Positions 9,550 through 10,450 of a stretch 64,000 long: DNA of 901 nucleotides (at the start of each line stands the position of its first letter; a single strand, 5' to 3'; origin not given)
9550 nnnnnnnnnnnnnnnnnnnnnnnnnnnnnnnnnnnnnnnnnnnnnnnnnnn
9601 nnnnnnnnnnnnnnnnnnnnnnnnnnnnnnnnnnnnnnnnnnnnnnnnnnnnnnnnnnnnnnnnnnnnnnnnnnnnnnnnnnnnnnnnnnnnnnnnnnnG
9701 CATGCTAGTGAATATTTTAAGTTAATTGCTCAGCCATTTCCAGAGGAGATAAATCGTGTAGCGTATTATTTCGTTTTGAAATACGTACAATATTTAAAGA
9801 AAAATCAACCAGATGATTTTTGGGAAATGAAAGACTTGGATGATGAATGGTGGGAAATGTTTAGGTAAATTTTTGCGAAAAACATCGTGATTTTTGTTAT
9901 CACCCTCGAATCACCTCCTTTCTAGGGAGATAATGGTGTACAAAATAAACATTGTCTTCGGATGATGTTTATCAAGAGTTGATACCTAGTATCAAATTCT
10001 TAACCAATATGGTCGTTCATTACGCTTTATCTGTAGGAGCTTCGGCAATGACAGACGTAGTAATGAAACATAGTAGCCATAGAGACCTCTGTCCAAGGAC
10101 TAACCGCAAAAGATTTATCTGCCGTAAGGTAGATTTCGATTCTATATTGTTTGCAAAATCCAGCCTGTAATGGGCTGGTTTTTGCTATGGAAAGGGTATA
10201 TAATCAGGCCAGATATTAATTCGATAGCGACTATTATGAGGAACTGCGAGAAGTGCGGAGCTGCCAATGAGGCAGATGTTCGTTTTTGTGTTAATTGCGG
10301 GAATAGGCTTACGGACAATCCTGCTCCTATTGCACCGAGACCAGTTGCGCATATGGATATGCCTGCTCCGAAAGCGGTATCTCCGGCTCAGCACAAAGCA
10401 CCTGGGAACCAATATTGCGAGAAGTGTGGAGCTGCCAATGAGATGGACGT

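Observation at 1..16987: Low-GC genomic island packed with nuclease/helicase defence genes and bounded by a palindrome-rich junction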

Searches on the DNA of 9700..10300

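Call 35: search_rna_families(source=window, start=9700, end=10300, threshold=evalue, max_evalue=10)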
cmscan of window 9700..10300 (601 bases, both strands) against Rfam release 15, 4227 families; matches with E-value up to 10: 5.
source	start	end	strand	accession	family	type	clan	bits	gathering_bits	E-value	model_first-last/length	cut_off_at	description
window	9949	9992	+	RF03103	RAGATH-34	Gene; sRNA;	-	18.6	60.7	4.1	1-107/107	no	RAGATH-34 RNA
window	9837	9914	+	RF01175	snoU83D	Gene; snRNA; snoRNA; CD-box;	-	18.1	55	1.1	1-81/81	no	Small nucleolar RNA U83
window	10012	10037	+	RF01104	SBWMV2_UPD-PKb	Cis-reg;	-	15.5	39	3.3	1-29/29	no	Pseudoknot of upstream pseudoknot domain (UPD) of the 3'UTR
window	9751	9849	+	RF00265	SNORA69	Gene; snRNA; snoRNA; HACA-box;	-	15.4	47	6.3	1-132/132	no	Small nucleolar RNA SNORA69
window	9811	9859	+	RF01141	sR18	Gene; snRNA; snoRNA; CD-box;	-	12.2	45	4.4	1-56/56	no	Small nucleolar RNA sR18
